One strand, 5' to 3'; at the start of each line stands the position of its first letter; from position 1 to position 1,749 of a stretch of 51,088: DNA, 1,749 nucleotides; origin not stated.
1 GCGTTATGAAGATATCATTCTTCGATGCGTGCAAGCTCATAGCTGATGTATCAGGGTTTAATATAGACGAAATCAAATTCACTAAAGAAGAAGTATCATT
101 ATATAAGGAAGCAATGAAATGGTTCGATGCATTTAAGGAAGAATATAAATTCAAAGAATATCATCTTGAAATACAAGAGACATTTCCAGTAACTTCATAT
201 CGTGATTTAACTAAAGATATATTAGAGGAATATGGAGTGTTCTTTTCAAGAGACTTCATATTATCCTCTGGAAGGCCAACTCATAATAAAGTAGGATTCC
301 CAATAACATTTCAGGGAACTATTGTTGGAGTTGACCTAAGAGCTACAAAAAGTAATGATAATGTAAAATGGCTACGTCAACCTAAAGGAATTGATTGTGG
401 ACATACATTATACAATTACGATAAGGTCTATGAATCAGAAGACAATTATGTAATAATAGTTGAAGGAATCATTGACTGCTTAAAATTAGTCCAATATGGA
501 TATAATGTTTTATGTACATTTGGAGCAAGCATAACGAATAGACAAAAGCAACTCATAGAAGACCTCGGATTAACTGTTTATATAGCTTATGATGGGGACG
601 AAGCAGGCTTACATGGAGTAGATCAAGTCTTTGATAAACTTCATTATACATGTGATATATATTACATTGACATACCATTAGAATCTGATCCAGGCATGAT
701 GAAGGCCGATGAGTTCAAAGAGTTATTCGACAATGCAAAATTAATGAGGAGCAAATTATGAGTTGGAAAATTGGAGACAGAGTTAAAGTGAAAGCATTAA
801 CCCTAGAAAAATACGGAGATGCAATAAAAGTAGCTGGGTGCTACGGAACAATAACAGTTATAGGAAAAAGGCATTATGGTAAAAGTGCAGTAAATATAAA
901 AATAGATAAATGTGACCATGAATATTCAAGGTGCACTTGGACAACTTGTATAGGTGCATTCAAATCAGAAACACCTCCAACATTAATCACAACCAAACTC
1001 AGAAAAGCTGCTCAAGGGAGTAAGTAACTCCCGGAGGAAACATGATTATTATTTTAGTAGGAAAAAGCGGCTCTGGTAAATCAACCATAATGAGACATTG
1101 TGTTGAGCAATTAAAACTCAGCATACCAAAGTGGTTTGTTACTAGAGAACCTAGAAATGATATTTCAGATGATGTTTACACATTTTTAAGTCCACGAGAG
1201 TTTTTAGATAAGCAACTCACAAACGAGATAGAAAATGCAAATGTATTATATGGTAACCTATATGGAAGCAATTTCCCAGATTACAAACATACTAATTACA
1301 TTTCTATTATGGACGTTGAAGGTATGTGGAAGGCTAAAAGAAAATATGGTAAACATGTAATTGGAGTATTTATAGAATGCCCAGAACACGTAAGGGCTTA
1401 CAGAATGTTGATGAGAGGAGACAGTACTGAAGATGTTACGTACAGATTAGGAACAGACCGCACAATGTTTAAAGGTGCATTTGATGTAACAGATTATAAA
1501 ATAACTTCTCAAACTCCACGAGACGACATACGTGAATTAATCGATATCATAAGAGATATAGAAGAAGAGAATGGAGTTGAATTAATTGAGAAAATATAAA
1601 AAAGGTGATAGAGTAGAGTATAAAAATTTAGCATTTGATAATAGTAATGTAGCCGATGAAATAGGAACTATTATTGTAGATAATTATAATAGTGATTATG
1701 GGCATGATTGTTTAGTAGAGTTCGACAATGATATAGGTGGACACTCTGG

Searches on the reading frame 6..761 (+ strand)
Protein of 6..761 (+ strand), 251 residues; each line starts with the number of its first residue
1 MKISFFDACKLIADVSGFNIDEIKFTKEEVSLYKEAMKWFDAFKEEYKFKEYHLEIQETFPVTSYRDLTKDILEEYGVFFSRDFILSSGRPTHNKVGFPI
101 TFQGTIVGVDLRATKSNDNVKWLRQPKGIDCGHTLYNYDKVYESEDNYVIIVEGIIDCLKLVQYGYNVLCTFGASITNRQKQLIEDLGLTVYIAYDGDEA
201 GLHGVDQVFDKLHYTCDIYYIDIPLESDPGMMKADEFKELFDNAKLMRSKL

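Call 9: search_protein_families(library=pfam, proteins=[window:6-761:+], max_evalue=0.01)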
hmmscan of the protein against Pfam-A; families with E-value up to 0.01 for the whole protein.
window:6-761:+ (251 aa): 4 families
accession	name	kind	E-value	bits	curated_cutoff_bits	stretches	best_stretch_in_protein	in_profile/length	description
PF13155.12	Toprim_2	-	5.9e-11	43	22.1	1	150-229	1-84/88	Toprim-like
PF13662.12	Toprim_4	-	3.1e-06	27.7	25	1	148-212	2-74/85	Toprim domain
PF01751.28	Toprim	-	5.2e-05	23.8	23.1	1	149-213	2-81/96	Toprim domain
PF24632.1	DUF7629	-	0.00089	19.2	27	1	92-148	12-68/83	Domain of unknown function (DUF7629)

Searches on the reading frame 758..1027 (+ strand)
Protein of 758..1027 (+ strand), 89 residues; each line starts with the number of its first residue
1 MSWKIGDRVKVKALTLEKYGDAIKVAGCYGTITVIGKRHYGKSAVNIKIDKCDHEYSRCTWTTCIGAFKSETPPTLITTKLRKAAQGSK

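Call 7: search_protein_families(library=pfam, proteins=[window:758-1027:+], max_evalue=1)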
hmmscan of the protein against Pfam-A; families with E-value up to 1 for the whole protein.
window:758-1027:+ (89 aa): 0 families

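Call 15: find_homologous_proteins(query=A1, max_evalue=0.01)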
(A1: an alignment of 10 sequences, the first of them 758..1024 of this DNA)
Query A1 (10 sequences) (89 aa, profile of the alignment): 5 proteins with E <= 0.01 among 422 candidates.
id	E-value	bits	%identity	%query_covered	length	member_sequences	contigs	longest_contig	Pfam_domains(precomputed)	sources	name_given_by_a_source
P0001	3.0e-18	84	100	100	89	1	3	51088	-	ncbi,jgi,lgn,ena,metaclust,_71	jgi:hypothetical protein|metaclust:\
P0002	1.6e-14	72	-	-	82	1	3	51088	-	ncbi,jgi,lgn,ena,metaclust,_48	jgi:hypothetical protein|metaclust:\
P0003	2.6e-12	65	24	42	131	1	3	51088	-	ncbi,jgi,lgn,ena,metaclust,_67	jgi:hypothetical protein|metaclust:\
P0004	1.7e-11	63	-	-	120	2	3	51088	-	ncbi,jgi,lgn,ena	jgi:hypothetical protein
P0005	5.4e-10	58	-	-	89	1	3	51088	-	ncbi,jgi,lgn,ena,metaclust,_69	jgi:hypothetical protein|metaclust:\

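Call 16: find_encoding_contigs(protein=P0001, flank=3000, max_places=6)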
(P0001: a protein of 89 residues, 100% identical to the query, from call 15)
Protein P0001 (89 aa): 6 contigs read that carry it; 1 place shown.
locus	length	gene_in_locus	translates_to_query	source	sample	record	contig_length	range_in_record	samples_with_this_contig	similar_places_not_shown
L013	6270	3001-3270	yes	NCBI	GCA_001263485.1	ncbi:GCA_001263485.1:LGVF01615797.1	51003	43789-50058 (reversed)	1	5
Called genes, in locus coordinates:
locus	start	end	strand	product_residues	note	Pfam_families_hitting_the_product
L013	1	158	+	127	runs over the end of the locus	-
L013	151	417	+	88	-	-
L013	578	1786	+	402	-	PF03796:DnaB_C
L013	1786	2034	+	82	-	-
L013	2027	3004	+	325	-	PF01807:Zn_ribbon_DnaG, PF13155:Toprim_2, PF13662:Toprim_4 (weak)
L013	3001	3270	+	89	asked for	-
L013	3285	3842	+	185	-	PF00625:Guanylate_kin, PF13238:AAA_18 (weak)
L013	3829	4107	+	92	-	-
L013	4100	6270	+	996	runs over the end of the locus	PF02811:PHP, PF07733:DNA_pol3_alpha, PF17657:DNA_pol3_finger, PF14579:HHH_6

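Call 23: search_protein_representatives(alignment_id=A1)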
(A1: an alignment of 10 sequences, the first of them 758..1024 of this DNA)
Query: 10 sequences, 82 profile positions. Proteins with E-value up to 0.001 (for the whole library): 12; up to 1e-10: 8; up to 1e-30: 0. The best 12 are listed.
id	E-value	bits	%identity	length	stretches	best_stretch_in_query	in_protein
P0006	1.2e-19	87.0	-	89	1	1-81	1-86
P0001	9.7e-19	84.1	-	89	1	1-81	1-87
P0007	1.5e-16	77.0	-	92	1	2-81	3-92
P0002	5.0e-15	72.2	-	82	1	2-81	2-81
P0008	1.7e-14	70.5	-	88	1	12-82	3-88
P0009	5.8e-14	68.8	-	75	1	1-81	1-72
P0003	8.4e-13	65.1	-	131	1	3-81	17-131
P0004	5.4e-12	62.5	-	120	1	3-81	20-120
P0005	1.7e-10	57.7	-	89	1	3-80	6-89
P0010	8.5e-09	52.2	-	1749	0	-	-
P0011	1.4e-06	45.1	-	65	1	1-81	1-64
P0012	2.1e-05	41.4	-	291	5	59-78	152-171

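Call 84: search_protein_families(library=ncbifam, alignment_id=A1, max_evalue=0.01)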
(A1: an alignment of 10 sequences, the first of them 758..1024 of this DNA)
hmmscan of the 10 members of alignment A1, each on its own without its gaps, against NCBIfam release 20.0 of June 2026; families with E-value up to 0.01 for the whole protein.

A. member 1, window:758-1024:+ (89 aa): 1 family
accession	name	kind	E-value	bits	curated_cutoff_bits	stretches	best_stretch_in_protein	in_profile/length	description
NF000181.1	ANT_4p_Ia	exception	0.0089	15.5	500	1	10-64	18-71/253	aminoglycoside O-nucleotidyltransferase ANT(4')-Ia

B. families by the number of members that match (of 10 scanned): 1 family
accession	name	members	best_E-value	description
NF000181.1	ANT_4p_Ia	1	0.0089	aminoglycoside O-nucleotidyltransferase ANT(4')-Ia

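Call 85: search_protein_families(library=padloc, alignment_id=A1, max_evalue=0.01)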
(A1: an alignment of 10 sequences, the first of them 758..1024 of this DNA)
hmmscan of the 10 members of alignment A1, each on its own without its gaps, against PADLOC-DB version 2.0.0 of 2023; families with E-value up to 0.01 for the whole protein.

A. member 1, window:758-1024:+ (89 aa): 0 families

B. families by the number of members that match (of 10 scanned): 1 family
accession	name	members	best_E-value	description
PDLC02328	AbiEii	1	0.0042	AbiEii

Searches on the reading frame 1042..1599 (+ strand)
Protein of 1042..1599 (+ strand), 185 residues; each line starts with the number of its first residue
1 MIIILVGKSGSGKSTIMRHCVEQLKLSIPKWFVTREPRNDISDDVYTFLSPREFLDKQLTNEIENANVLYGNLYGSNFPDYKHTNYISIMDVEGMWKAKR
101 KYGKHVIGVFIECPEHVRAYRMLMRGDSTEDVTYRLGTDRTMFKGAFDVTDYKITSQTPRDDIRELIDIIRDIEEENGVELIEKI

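Call 9: search_protein_families(library=pfam, proteins=[window:1042-1599:+], max_evalue=0.01)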
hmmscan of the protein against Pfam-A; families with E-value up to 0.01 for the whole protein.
window:1042-1599:+ (185 aa): 8 families
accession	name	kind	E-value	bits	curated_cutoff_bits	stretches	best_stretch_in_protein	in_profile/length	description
PF00625.27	Guanylate_kin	-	3.1e-08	34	25.2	1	3-146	5-157/182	Guanylate kinase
PF13238.12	AAA_18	-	4.3e-06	27.7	29.4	1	3-132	1-118/128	AAA domain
PF00910.28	RNA_helicase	-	0.00032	21.6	21.5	1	3-43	1-45/105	RNA helicase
PF13191.12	AAA_16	-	0.0007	20.6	32.6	1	2-56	26-80/167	AAA ATPase domain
PF13671.12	AAA_33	-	0.0011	19.7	27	1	3-25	2-24/143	AAA domain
PF13401.12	AAA_22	-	0.0011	19.7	27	1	2-35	7-33/130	AAA domain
PF01926.29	MMR_HSR1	-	0.0044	17.6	21.9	1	3-40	2-39/113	50S ribosome-binding GTPase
PF00005.33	ABC_tran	-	0.0089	17.1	25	0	2-24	13-35/137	ABC transporter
